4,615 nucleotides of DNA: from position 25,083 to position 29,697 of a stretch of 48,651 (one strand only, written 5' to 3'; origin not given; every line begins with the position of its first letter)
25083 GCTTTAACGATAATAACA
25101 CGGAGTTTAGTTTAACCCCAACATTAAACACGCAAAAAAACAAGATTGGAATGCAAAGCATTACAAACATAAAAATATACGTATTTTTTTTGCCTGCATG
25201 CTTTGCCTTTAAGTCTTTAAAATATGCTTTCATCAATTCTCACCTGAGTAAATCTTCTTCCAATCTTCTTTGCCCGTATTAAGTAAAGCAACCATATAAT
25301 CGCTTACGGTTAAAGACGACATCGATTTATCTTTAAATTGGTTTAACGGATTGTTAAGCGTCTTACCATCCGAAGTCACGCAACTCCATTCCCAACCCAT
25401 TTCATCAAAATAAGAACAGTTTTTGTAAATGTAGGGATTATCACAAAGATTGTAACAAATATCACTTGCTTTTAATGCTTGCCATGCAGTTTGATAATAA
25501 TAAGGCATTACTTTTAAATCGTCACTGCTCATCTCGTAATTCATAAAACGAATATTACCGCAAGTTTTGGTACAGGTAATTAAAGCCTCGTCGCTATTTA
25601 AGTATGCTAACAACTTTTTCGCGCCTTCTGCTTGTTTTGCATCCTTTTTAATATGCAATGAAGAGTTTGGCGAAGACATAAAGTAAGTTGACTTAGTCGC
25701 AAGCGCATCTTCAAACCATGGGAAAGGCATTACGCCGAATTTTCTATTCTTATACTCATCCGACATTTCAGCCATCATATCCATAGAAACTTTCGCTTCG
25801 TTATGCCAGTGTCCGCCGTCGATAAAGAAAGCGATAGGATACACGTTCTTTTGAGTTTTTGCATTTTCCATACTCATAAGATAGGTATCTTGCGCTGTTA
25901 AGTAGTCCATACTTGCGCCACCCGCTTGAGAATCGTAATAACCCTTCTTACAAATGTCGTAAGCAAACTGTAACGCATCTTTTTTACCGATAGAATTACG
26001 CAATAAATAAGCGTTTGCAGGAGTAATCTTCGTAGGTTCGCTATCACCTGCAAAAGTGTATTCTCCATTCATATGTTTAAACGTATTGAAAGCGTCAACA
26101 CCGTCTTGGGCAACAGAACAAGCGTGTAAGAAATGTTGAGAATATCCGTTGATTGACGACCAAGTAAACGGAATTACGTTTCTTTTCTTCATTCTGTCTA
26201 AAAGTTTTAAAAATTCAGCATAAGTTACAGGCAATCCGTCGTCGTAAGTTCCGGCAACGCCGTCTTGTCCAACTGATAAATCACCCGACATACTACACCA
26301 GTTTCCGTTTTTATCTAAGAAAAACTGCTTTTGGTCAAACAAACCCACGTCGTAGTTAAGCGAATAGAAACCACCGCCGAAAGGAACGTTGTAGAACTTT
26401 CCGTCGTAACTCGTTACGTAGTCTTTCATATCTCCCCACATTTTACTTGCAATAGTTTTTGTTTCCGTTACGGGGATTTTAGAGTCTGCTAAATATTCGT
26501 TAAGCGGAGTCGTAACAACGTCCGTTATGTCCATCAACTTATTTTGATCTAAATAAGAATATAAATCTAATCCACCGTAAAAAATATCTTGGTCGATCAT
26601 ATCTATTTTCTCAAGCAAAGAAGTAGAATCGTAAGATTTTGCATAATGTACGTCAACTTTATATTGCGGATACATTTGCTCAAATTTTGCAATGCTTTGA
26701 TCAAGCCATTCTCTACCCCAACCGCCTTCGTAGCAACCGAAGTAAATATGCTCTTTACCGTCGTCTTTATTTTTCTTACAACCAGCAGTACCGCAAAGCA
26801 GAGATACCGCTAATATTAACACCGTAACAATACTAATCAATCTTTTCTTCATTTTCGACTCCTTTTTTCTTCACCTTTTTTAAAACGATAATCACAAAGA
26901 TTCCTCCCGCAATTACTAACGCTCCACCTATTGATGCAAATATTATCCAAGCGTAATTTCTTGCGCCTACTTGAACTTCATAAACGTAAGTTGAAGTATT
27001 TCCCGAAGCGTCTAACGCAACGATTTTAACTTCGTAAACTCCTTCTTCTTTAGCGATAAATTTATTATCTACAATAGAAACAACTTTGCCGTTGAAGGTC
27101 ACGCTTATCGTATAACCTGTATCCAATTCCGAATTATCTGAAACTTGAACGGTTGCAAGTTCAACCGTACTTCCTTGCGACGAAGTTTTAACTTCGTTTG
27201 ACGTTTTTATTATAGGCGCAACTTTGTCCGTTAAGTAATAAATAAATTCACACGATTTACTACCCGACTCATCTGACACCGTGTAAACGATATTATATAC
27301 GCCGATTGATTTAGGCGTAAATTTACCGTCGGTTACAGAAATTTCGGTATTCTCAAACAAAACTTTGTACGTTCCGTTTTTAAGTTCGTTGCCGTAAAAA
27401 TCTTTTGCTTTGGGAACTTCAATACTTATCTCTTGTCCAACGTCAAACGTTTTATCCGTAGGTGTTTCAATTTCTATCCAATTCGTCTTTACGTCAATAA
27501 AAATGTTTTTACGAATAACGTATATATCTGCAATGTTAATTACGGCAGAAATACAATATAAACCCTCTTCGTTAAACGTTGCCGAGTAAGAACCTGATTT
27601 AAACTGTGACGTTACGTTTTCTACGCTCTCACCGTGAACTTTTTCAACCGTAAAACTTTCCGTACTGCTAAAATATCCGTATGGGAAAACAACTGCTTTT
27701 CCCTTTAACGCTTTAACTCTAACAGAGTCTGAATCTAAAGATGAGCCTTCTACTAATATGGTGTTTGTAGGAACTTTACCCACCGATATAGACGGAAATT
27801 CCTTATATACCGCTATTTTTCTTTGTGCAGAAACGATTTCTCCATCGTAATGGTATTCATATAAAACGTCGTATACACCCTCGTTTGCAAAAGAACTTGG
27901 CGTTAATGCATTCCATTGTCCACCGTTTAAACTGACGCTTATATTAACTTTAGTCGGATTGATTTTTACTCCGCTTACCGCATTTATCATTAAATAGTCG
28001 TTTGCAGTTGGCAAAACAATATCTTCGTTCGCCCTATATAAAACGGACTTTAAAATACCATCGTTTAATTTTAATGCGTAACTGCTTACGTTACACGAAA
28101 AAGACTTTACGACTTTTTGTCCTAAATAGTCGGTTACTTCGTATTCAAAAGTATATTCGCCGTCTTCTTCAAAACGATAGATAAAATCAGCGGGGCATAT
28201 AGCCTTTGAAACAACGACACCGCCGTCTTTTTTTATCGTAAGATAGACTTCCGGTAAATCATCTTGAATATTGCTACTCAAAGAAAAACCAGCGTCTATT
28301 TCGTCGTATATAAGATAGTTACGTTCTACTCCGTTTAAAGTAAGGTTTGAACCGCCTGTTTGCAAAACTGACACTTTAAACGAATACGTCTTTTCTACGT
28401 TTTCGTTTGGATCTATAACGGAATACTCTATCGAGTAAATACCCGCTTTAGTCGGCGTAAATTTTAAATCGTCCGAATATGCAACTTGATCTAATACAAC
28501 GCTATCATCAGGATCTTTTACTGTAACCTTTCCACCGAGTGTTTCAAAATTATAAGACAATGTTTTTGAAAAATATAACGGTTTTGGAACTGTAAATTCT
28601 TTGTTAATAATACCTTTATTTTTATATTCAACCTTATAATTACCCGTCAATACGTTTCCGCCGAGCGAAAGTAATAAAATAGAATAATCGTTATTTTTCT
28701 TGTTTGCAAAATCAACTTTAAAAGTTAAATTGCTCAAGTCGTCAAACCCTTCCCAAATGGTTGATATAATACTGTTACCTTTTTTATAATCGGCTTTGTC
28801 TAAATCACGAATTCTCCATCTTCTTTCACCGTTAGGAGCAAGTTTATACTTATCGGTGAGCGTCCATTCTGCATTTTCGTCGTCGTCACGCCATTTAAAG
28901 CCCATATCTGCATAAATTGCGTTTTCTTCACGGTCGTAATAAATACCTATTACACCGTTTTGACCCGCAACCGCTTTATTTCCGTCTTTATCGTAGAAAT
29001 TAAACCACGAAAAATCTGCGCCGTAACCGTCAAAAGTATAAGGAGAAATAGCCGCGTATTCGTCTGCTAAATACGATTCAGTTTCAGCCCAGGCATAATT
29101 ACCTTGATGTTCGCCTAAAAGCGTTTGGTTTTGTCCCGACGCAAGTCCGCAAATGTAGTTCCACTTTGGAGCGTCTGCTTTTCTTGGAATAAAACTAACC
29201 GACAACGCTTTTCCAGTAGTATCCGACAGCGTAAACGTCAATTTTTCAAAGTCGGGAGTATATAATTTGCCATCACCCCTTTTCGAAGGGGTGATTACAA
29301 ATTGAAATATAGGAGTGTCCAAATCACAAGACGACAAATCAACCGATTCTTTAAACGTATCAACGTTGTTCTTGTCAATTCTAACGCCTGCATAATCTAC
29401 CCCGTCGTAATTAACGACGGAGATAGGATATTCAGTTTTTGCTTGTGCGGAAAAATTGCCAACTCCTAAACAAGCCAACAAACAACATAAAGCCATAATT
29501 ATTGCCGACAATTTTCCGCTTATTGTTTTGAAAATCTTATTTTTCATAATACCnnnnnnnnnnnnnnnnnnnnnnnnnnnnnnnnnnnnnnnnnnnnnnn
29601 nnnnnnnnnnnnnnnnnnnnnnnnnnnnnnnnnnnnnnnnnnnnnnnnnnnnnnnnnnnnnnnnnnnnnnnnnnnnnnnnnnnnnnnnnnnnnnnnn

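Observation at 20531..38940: Unclassified ~270-350 aa module repeated eight times across four giant surface proteins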

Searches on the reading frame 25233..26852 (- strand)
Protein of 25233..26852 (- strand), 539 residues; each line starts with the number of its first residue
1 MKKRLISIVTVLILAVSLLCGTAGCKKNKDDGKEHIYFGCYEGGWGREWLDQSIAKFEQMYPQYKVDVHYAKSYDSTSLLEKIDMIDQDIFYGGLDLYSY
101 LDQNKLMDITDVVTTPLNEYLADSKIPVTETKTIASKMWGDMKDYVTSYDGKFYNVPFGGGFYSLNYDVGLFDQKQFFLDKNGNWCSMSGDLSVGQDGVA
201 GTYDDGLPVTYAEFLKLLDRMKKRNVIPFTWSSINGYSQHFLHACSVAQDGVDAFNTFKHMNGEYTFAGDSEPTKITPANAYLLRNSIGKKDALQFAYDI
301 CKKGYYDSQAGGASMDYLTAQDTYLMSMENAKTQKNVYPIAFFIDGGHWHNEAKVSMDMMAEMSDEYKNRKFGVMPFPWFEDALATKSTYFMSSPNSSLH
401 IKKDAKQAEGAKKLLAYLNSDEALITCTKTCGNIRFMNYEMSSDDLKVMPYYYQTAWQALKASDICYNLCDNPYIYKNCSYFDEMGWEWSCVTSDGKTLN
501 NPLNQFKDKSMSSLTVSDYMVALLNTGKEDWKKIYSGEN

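Call 4: search_protein_families(library=pfam, proteins=[window:25233-26852:-], max_evalue=0.001)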
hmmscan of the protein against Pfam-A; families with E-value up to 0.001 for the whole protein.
window:25233-26852:- (539 aa): 1 family
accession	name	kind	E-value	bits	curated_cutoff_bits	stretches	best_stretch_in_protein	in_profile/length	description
PF01547.30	SBP_bac_1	-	3.7e-07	30.9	26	1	48-423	6-305/307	Bacterial extracellular solute-binding protein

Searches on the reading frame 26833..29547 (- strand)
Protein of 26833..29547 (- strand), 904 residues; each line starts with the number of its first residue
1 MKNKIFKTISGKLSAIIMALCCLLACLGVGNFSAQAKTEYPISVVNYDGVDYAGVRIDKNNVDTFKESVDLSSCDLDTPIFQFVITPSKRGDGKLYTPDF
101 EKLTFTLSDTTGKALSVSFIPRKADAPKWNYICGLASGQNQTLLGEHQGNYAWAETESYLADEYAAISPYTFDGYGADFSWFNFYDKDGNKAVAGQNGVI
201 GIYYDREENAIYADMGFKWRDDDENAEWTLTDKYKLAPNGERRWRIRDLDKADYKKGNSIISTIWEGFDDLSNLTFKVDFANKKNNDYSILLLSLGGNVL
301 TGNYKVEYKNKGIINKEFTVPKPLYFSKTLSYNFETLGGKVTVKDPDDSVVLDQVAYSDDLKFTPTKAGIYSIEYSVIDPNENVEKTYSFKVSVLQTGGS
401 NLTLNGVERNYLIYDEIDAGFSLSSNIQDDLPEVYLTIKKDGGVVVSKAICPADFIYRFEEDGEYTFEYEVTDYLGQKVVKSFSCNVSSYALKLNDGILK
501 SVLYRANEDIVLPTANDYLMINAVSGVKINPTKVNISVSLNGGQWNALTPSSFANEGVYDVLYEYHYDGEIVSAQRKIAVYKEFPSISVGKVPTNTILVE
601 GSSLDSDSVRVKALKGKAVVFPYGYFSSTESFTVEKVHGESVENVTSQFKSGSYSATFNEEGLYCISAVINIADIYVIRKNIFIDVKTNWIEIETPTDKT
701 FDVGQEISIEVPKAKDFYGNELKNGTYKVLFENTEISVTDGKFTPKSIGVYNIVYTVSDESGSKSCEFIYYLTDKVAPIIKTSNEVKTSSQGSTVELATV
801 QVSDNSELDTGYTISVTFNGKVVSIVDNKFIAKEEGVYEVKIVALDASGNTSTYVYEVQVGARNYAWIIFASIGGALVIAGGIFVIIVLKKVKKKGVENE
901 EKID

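Call 3: search_protein_families(library=pfam, proteins=[window:26833-29547:-], max_evalue=0.01)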
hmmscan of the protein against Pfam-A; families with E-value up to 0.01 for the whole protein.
window:26833-29547:- (904 aa): 2 families
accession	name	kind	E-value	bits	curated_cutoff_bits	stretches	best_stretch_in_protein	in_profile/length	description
PF16403.11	Bact_surface_Ig-like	-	0.0036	17.8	27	0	739-764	37-62/71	Bacterial surface protein, Ig-like domain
PF15418.12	DUF4625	-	0.0062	17.3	27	0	834-860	104-130/131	Domain of unknown function (DUF4625)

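Call 8: search_protein_families(library=ncbifam, proteins=[window:26833-29547:-], max_evalue=1)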
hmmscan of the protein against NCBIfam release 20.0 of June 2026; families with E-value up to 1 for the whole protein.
window:26833-29547:- (904 aa): 4 families
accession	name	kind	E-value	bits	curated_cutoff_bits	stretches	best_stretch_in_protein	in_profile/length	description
NF047446.1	barrel_OmpL47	domain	6.4e-07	29.7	40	2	816-853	23-60/68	OmpL47-type beta-barrel domain-containing protein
NF045617.1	mostly_LP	subfamily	0.1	12.7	43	1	441-483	72-116/119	putative T6SS immunity periplasmic lipoprotein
NF033932.1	LapB_rpt_80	domain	0.61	10.4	45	0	749-819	1-75/83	LapB repeat-containing protein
NF033510.3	Ca_tandemer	repeat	0.71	10.3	50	1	788-852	33-96/96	Ca2+-stabilized repeat-containing adhesin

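Call 11: search_solved_structures(query=window:26833-29547:-, max_evalue=1)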
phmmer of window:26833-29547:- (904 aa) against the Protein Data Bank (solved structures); distinct sequences matched with E-value up to 1: 0.
